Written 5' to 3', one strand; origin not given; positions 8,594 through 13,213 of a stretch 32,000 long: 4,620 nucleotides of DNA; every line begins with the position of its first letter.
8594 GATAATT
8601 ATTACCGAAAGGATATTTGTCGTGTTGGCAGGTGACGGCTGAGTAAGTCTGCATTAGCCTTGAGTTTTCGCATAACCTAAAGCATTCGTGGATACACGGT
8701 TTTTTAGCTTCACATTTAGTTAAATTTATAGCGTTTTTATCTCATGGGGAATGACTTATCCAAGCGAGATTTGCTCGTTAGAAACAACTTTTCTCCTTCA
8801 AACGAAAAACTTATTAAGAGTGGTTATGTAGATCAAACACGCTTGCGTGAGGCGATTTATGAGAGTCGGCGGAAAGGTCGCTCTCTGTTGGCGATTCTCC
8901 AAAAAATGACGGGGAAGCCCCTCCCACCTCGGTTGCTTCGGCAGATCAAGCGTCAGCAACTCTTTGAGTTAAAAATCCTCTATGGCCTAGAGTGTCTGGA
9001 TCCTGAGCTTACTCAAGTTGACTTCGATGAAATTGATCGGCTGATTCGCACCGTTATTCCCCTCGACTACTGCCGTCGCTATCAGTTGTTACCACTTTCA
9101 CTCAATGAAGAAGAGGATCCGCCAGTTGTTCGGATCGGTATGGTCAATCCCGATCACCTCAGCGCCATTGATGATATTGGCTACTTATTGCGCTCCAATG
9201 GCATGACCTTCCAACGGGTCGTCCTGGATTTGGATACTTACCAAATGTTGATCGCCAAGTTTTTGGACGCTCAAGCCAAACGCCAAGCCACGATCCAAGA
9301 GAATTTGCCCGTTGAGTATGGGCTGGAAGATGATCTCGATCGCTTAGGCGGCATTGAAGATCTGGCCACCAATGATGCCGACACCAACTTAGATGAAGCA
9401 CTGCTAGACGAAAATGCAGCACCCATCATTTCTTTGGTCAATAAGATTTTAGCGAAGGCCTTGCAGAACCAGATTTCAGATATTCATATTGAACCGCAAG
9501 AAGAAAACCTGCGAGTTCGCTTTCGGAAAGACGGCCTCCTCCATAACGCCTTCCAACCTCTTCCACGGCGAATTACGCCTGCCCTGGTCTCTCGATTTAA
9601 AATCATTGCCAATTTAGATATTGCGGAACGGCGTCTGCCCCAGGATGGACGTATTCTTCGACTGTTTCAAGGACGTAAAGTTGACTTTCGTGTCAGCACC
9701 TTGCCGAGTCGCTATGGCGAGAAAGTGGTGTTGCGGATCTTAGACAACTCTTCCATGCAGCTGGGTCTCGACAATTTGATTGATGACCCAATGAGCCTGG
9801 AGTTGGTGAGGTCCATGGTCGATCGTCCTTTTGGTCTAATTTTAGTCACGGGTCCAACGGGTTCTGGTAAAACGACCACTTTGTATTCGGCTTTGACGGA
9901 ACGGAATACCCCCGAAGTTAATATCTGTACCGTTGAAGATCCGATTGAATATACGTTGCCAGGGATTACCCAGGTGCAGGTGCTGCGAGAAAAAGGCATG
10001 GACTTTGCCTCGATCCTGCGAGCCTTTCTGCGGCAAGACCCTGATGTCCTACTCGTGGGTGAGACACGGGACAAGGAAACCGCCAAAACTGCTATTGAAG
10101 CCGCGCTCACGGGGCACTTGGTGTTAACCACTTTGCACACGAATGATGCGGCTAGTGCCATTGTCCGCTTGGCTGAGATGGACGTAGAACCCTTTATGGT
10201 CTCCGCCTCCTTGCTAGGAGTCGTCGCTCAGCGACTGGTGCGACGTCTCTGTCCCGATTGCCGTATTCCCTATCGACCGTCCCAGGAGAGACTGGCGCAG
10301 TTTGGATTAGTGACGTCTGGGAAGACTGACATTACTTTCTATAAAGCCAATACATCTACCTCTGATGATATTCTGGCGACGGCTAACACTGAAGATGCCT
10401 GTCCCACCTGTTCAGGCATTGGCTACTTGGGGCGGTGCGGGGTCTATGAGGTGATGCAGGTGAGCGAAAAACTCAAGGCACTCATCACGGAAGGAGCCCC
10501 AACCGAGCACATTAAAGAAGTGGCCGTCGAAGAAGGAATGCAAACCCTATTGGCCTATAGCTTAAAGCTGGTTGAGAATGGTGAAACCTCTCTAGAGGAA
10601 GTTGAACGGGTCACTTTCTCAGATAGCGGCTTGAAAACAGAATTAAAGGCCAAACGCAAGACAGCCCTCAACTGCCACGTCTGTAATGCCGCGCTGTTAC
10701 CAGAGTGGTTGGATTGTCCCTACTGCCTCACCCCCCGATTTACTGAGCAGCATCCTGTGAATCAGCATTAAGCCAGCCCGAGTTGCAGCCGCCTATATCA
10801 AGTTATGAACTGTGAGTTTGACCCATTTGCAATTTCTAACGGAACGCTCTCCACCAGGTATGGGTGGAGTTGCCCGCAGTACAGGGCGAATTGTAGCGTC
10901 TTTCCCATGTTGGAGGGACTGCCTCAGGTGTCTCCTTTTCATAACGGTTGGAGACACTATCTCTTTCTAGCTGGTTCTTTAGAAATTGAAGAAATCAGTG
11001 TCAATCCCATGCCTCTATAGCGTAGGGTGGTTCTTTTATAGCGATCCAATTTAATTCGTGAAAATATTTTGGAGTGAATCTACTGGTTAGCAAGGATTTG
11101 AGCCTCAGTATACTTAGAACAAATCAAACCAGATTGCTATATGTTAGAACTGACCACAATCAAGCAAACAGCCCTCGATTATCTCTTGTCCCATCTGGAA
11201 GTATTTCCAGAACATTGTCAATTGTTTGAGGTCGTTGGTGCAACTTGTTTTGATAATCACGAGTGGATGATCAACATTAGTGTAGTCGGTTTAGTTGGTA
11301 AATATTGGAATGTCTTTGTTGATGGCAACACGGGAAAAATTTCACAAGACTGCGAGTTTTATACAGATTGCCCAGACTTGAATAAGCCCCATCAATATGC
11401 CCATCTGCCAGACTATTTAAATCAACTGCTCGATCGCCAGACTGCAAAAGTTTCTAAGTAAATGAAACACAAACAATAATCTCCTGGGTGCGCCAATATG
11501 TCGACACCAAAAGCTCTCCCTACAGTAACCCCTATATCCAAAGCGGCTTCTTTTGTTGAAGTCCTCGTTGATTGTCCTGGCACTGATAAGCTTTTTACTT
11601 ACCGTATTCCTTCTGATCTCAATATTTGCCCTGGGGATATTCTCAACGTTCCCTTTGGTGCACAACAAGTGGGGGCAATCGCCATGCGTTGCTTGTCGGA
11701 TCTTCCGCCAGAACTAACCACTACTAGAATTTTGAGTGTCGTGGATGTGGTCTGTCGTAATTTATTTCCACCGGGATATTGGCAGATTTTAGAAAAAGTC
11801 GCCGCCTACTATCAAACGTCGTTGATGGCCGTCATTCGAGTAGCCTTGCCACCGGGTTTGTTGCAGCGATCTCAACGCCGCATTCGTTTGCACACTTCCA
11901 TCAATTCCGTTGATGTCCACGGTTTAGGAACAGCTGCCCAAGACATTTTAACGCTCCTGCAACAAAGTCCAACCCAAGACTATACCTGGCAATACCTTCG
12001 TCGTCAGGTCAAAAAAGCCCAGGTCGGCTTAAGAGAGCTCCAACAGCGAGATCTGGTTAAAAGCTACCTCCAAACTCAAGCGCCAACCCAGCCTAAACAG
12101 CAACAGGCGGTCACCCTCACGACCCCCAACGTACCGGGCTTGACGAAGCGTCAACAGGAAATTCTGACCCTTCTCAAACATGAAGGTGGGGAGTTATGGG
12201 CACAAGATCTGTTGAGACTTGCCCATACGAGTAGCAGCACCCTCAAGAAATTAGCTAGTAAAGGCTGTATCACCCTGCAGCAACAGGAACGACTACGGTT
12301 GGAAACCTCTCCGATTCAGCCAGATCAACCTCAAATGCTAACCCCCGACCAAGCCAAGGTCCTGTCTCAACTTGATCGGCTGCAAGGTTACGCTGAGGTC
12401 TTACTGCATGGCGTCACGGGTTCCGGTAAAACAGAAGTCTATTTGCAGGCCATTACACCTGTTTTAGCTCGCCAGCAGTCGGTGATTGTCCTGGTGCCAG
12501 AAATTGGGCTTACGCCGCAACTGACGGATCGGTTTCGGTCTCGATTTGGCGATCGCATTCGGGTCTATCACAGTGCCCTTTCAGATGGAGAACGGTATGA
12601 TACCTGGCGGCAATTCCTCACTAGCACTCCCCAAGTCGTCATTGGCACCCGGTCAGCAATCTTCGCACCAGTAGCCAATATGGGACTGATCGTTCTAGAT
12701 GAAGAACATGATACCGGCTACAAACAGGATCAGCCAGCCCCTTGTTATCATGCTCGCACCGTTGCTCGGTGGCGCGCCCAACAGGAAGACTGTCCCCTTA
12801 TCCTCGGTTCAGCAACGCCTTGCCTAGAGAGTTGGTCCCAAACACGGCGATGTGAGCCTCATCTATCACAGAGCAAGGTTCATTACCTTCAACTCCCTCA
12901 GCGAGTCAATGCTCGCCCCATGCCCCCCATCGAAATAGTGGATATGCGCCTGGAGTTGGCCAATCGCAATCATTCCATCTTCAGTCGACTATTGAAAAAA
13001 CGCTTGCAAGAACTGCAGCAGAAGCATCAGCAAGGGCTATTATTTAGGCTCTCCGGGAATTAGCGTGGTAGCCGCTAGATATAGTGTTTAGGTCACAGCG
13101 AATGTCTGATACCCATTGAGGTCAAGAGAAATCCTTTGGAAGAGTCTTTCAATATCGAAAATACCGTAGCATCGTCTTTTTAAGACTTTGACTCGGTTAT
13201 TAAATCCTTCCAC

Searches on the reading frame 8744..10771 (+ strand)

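Call 8: search_protein_families(library=pfam, proteins=[window:8744-10771:+], max_evalue=0.001)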
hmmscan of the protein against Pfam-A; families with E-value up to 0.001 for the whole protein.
window:8744-10771:+ (675 aa): 4 families
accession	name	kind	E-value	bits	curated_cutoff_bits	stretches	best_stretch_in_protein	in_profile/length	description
PF00437.27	T2SSE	-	2.2e-127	425.2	24.9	1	223-622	3-370/370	Type II/IV secretion system protein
PF05157.20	MshEN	-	4.8e-07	30.1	23.1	1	80-165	1-75/90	MshEN domain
PF13191.12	AAA_16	-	0.00014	22.8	32.6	1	361-436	23-102/167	AAA ATPase domain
PF25199.1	nSTAND_NTPase5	-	0.00094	19.5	34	0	359-409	37-88/145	Novel STAND NTPase 5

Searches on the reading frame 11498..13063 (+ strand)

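Call 8: search_protein_families(library=pfam, proteins=[window:11498-13063:+], max_evalue=0.001)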
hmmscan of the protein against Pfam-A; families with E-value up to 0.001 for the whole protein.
window:11498-13063:+ (521 aa): 3 families
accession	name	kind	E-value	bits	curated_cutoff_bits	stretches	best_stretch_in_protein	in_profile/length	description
PF00270.35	DEAD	-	4.3e-19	69.3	26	1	282-441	1-160/167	DEAD/DEAH box helicase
PF17764.6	PriA_3primeBD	-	4.7e-16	58.9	22.7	1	21-118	1-96/96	3'DNA-binding domain (3'BD)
PF04851.21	ResIII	-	2.4e-13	50.8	22.5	1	282-441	5-162/164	Type III restriction enzyme, res subunit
